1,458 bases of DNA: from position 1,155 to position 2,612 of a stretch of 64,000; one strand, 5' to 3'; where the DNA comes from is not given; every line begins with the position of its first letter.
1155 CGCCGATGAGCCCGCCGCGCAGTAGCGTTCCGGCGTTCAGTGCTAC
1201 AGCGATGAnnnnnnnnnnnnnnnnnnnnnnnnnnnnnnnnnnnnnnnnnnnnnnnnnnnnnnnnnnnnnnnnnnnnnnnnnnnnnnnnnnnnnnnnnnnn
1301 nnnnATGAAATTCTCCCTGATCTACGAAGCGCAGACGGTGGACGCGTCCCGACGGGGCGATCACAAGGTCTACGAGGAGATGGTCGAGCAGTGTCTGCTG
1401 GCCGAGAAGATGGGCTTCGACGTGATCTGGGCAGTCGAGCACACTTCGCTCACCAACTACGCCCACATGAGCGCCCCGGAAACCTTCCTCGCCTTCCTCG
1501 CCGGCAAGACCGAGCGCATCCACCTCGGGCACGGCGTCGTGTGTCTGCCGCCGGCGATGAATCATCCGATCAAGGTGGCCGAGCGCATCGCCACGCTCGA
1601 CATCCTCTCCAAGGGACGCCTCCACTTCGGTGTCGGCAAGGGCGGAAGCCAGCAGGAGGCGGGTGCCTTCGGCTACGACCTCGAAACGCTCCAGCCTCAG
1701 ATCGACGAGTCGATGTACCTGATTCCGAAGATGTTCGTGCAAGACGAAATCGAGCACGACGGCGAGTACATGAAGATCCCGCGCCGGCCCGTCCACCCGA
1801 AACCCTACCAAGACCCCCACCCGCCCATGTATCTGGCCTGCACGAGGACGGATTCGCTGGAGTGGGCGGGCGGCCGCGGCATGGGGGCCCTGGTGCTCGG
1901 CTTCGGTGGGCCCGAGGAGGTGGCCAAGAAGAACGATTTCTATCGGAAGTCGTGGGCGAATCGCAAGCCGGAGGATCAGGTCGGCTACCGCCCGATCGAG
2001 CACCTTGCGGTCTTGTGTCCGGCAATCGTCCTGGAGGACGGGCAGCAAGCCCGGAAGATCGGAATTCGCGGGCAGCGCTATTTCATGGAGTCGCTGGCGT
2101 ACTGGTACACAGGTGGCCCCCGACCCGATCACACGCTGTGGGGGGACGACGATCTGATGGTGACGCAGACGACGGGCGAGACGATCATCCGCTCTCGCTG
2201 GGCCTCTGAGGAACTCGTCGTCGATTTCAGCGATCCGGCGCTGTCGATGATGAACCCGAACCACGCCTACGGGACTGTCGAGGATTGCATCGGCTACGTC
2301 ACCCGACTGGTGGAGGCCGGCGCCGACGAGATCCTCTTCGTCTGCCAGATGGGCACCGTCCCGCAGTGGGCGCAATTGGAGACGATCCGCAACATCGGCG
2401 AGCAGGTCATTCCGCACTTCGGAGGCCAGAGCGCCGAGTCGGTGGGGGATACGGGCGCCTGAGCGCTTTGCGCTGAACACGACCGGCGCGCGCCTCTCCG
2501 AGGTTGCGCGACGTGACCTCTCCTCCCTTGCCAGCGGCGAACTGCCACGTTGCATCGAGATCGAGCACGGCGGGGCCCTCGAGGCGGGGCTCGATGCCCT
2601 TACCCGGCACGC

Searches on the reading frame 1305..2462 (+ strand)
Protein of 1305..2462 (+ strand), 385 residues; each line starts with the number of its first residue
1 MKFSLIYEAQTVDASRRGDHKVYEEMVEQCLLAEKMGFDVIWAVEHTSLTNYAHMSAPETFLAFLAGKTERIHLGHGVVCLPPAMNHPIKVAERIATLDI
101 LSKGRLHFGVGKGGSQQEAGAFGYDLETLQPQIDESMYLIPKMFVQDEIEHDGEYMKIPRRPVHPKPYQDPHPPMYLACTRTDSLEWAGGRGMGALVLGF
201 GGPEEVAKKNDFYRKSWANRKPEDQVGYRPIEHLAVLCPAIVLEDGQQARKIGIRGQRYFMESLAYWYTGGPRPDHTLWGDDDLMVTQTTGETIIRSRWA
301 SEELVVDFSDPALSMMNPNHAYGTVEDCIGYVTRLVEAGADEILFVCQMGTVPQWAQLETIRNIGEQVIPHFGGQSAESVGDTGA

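Call 58: find_encoding_contigs(protein=window:1305-2462:+, flank=10000, max_places=3)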
Protein window:1305-2462:+ (385 aa): 24 contigs read that carry it; 2 places shown.
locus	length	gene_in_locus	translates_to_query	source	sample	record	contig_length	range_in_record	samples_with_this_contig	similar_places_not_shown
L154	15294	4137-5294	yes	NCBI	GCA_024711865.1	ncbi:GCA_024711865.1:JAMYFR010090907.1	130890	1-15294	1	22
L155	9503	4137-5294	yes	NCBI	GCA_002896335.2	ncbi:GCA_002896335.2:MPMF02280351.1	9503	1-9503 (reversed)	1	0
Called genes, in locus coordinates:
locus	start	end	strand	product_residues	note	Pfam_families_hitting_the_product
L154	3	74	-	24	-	?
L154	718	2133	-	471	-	PF13091:PLDc_2, PF00614:PLDc (weak)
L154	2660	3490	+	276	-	-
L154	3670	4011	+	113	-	PF12680:SnoaL_2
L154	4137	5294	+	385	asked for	PF00296:Bac_luciferase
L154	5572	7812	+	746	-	PF00580:UvrD-helicase, PF13245:AAA_19, PF01443:Viral_helicase1 (faint), PF13361:UvrD_C, PF13538:UvrD_C_2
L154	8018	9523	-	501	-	PF13372:Alginate_exp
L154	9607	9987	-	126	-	-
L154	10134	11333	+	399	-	PF13675:PilJ, PF13581:HATPase_c_2 (weak), PF02518:HATPase_c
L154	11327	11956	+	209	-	PF00072:Response_reg, PF00196:GerE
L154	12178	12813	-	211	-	PF09335:VTT_dom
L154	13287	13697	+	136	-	PF01839:FG-GAP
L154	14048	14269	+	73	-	-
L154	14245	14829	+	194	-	PF01243:PNPOx_N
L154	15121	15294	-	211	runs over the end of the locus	PF04264:YceI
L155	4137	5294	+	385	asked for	PF00296:Bac_luciferase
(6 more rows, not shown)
